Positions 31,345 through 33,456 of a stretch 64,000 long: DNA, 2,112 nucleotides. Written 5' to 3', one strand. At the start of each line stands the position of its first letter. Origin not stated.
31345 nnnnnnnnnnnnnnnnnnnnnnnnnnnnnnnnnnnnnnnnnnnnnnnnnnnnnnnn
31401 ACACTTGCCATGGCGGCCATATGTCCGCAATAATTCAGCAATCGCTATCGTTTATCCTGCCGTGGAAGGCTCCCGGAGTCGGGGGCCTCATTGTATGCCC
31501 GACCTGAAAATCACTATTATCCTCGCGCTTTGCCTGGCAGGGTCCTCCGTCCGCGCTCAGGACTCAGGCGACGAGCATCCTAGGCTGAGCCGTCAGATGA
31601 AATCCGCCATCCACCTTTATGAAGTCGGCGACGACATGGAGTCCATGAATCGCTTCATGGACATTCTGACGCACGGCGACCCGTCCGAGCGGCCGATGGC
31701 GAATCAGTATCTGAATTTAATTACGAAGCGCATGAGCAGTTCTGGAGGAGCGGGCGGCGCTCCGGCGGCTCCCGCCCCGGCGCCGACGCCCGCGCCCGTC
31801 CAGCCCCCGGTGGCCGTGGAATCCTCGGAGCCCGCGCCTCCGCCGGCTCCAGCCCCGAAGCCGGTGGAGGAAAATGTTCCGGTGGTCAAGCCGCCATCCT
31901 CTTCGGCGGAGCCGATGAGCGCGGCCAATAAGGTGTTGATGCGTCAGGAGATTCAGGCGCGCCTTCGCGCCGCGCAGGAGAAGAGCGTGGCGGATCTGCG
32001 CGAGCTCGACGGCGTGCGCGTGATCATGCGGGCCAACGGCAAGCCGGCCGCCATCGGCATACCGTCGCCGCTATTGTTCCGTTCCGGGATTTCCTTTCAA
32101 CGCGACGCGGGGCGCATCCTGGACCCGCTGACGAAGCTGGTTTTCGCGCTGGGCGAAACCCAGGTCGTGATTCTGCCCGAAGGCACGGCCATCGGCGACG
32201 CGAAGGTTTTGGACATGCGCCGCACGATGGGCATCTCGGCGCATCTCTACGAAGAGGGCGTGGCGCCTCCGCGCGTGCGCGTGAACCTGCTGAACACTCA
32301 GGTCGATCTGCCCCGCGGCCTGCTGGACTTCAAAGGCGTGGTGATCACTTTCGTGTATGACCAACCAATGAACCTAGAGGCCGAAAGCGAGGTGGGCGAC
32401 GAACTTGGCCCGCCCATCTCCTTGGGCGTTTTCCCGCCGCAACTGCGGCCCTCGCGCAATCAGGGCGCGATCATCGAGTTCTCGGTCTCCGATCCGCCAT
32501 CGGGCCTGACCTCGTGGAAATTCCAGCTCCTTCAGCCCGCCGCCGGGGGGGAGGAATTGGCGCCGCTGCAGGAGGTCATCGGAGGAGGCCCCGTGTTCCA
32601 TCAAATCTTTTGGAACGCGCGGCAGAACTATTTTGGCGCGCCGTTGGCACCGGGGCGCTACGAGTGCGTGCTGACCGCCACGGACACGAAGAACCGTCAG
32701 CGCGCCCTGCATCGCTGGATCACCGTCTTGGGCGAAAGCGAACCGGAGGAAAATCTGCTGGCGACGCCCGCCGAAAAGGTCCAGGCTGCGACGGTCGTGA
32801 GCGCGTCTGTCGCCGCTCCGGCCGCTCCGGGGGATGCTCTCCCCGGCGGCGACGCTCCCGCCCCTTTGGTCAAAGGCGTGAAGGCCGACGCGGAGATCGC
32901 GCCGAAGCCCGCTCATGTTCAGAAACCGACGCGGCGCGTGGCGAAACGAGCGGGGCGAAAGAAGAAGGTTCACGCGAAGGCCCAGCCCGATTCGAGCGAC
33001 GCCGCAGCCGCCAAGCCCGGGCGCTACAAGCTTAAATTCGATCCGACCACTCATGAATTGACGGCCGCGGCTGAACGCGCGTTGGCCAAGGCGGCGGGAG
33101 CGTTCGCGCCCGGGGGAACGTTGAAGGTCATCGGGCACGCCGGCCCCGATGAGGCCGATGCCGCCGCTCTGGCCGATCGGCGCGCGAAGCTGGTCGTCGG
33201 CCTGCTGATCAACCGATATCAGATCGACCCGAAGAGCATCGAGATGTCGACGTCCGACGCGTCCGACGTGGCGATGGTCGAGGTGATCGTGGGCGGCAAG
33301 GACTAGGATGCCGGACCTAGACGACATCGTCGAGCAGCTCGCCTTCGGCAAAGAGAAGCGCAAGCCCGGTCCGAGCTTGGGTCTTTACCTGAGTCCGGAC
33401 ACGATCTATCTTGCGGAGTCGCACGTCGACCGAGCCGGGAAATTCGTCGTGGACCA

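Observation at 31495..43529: Compact all-in-one type IV pilus / T2SS-like machine with atypical parts, wedged between the two halves of the hopanoid gene set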

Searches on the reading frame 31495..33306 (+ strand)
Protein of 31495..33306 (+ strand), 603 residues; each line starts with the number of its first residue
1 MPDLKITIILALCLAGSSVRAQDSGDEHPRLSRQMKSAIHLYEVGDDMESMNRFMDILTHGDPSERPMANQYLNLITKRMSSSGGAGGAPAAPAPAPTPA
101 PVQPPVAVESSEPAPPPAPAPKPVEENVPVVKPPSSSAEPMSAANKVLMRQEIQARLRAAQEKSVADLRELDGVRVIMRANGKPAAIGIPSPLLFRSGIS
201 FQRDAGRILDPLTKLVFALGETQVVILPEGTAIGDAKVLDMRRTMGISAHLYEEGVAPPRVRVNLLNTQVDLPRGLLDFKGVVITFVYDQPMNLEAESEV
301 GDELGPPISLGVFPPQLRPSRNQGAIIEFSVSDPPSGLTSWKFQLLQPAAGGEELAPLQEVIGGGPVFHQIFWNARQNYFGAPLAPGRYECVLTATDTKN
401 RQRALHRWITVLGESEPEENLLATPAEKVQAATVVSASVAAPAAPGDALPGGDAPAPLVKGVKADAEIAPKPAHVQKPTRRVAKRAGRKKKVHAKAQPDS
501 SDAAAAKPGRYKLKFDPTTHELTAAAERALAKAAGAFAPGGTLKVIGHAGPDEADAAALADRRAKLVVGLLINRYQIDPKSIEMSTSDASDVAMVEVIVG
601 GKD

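Call 5: search_protein_families(library=pfam, proteins=[window:31495-33306:+], max_evalue=0.1)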
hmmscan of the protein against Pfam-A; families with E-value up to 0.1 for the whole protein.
window:31495-33306:+ (603 aa): 1 family
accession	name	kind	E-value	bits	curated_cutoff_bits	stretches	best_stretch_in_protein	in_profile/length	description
PF00691.25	OmpA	-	2.7e-05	24.9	27.2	1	515-585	2-77/98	OmpA family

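Call 6: search_protein_families(library=ncbifam, proteins=[window:31495-33306:+], max_evalue=0.1)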
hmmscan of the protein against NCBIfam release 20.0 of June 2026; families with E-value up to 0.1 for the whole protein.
window:31495-33306:+ (603 aa): 2 families
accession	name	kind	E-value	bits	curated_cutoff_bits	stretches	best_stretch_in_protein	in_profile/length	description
TIGR02502.2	type_III_YscX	equivalog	0.006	16.9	30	0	469-534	29-99/122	type III secretion apparatus assembly protein SctX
NF011513.0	PRK14952.1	equivalog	0.0075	15.3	737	1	71-159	374-459/596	DNA polymerase III subunits gamma/tau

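Call 43: search_protein_families(library=pfam, alignment_id=A6, max_evalue=1)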
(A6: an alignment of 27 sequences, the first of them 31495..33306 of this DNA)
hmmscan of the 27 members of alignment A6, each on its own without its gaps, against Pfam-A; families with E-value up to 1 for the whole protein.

A. member 1, window:31495-33306:+ (603 aa): 1 family
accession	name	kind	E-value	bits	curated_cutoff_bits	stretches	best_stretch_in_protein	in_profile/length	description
PF00691.25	OmpA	-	2.7e-05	24.9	27.2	1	515-585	2-77/98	OmpA family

B. families by the number of members that match (of 27 scanned): 9 families
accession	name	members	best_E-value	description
PF00691.25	OmpA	27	4.7e-13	OmpA family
PF05359.17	DUF748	2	0.0031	Domain of Unknown Function (DUF748)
PF05696.16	DUF826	1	0.025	Protein of unknown function (DUF826)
PF08238.18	Sel1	1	0.038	Sel1 repeat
PF12754.13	Get5_N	1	0.047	Get5, N-terminal domain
PF00439.30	Bromodomain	1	0.13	Bromodomain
PF24215.1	H_T_assoc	1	0.2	Phage head to tail associated domain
PF12393.13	Dr_adhesin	1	0.24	Dr family adhesin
PF13305.11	TetR_C_33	1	0.31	Tetracyclin repressor-like, C-terminal domain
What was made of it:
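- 31495..33306 (+): G1: secreted 603-aa scaffold protein. Domains: helical N-domain, OmpA/MotB-like domain, Ig-like sandwich, disordered basic linker, C-terminal OmpA-like peptidoglycan-binding domain. OmpA in 27 of 27 family members, best E 4.7e-13 (call 43).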

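Call 47: find_homologous_proteins(query=window:31495-33306:+, max_evalue=0.001)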
Query window:31495-33306:+ (603 aa): 203 proteins with E <= 0.001 among 8000 candidates; the best 120 are listed.
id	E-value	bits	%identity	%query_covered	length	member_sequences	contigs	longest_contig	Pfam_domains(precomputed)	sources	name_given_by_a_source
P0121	0.0e+0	1319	100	100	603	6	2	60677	PF00691.26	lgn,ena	-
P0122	0.0e+0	1064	84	94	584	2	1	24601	PF00691.26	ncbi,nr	ncbi:MAG: hypothetical protein HKL90_08185 [Elusimicrobia bacterium]|nr:hypothetical protein [Elusim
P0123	2.7e-263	893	73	95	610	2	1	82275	PF00691.26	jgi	jgi:outer membrane protein OmpA-like peptidoglycan-associated protein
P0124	1.5e-256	871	69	99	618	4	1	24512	PF00691.26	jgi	jgi:outer membrane protein OmpA-like peptidoglycan-associated protein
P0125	4.0e-256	870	71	97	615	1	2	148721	PF00691.26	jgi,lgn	-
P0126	9.7e-247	839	65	99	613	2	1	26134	PF00691.26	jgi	-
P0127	4.5e-246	836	64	99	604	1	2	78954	PF00691.26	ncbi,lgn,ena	-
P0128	4.1e-220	751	62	94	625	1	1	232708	PF00691.26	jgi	jgi:outer membrane protein OmpA-like peptidoglycan-associated protein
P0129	3.2e-213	728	59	84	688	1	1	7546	PF00691.26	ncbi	ncbi:MAG: OmpA family protein [Elusimicrobiota bacterium]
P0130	6.5e-213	727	54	99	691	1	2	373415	PF00691.26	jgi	jgi:outer membrane protein OmpA-like peptidoglycan-associated protein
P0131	4.2e-212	724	60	76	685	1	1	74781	PF00691.26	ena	-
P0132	4.9e-211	721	58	100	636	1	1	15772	PF00691.26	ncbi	-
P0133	2.0e-209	715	58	97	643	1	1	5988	PF00691.26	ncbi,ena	-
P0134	4.6e-209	714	59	99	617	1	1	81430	PF00691.26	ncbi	ncbi:MAG: OmpA family protein [Elusimicrobiota bacterium]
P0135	5.1e-209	714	56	100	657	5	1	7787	PF00691.26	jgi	-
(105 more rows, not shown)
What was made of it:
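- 31495..33306 (+): Named homologues are all Elusimicrobiota (call 47).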

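Call 59: predict_structure(alignment_id=A7)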
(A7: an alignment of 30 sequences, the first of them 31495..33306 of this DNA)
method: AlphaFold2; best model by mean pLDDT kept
length: 603 residues; sequences in the alignment: 30
mean_pLDDT: 71.7   pTM: 0.33
mean pLDDT of the five models: 71.7, 71.3, 70.8, 68.1, 63.4
residues with pLDDT >= 90: 164; 70-90: 216; 50-70: 58; < 50: 165
segments of 3 or more residues with pLDDT < 50: 15-28, 85-115, 120-137, 292-301, 420-505
pLDDT, mean of each block of 10 residues (from residue 1): 63 48 42 94 94 96 93 91 47 36 35 42 42 48 81 89 94 92 91 82 90 89 83 67 81 70 62 84 85 40 72 86 86 85 88 77 85 84 88 91 90 73 34 31 34 42 41 41 40 35 55 85 90 87 91 85 94 94 84 88 49
secondary structure, 60 per line:
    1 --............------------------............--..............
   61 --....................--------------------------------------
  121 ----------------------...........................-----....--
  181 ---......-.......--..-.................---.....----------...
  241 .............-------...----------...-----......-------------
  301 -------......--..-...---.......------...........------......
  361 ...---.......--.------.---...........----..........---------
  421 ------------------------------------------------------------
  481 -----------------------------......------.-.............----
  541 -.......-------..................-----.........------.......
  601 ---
elements in order: H3-14 H33-44 H47-60 H63-82 H143-169 E175-178 E184-189 H191-194 E195-197 H203-219 E223-227 H238-253 E261-263 E282-287 E308-313 E325-331 E338-348 E355-363 E367-373 E387-397 E402-411 E510-515 H524-536 E542-548 H556-573 E582-587 E594-600
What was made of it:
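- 31495..33306 (+): AF2 pLDDT 71.7 (call 59).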

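Call 62: fold_search(model_id=the predicted structure, library=pdb)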
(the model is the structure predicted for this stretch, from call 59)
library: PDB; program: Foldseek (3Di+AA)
matches with E <= 10: 1679; with E <= 0.001: 37
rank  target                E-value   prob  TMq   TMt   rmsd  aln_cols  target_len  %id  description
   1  8z5n_B                1.8e-06  1.00  0.15  0.31  17.5       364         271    7  Cryo-EM structure of the LPHT ring (released 2025-10-22)
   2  5u1h_C                3.1e-05  1.00  0.15  0.65   2.2       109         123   20  Crystal structure of the C-terminal peptidoglycan binding domain of OprF (PA1777) from Pseudomonas aeruginosa (released 2017-01-11)
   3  3td3_A                3.8e-05  1.00  0.14  0.66   2.5       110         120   18  Crystal structure of OmpA-like domain from Acinetobacter baumannii in complex with glycine (released 2011-10-26)
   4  3td3_H                4.5e-05  1.00  0.14  0.63   2.7       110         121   19  Crystal structure of OmpA-like domain from Acinetobacter baumannii in complex with glycine (released 2011-10-26)
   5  8z5n_A                5.7e-05  1.00  0.14  0.30  18.1       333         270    7  Cryo-EM structure of the LPHT ring (released 2025-10-22)
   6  3td3_D                6.3e-05  1.00  0.14  0.62   2.7       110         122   19  Crystal structure of OmpA-like domain from Acinetobacter baumannii in complex with glycine (released 2011-10-26)
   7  9p26                  7.1e-05  1.00  0.12  0.17   5.7       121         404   20  Crystal structure of GH158(Pro) at 1.40 angstrom resolution (released 2026-03-11)
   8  5u1h_A                8.4e-05  1.00  0.15  0.65   7.5       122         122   22  Crystal structure of the C-terminal peptidoglycan binding domain of OprF (PA1777) from Pseudomonas aeruginosa (released 2017-01-11)
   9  3td4_B                1.1e-04  1.00  0.14  0.62   2.7       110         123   19  Crystal structure of OmpA-like domain from Acinetobacter baumannii in complex with diaminopimelate (released 2011-10-26)
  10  9oro_A                1.6e-04  1.00  0.11  0.16   5.5       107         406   21  Crystal structure of GH158(Pro) soaked with laminaritetraose at 1.31 angstrom resolution (released 2026-03-11)
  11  9p25                  1.7e-04  1.00  0.13  0.19   5.6       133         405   19  Crystal structure of GH158(Pro) at 0.89 angstrom resolution (released 2026-03-11)
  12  3khn_A                1.9e-04  1.00  0.17  0.54   6.5       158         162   15  Crystal structure of putative MotB like protein DVU_2228 from Desulfovibrio vulgaris. (released 2009-12-01)
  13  3td5_A                2.1e-04  1.00  0.14  0.62   2.8       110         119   18  Crystal structure of OmpA-like domain from Acinetobacter baumannii in complex with L-Ala-gamma-D-Glu-m-DAP-D-Ala-D-Ala (released 2011-10-26)
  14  9p2f_A                2.2e-04  1.00  0.11  0.16   5.5       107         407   21  Crystal structure of GH158(Pro) soaked with mixed linkage (G4G3G) oligosaccharide at 1.15 angstrom resolution (released 2026-03-11)
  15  6r5r_A                2.7e-04  1.00  0.12  0.10   6.9       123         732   15  The crystal structure of Glycoside Hydrolase BglX inactive mutant D286N from P. aeruginosa in complex with cellobiose (released 2020-04-15)
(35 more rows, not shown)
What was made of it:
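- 31495..33306 (+): Foldseek matches OprF, A. baumannii OmpA, PAL, MotB and the PorE C-terminal domain (call 62).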
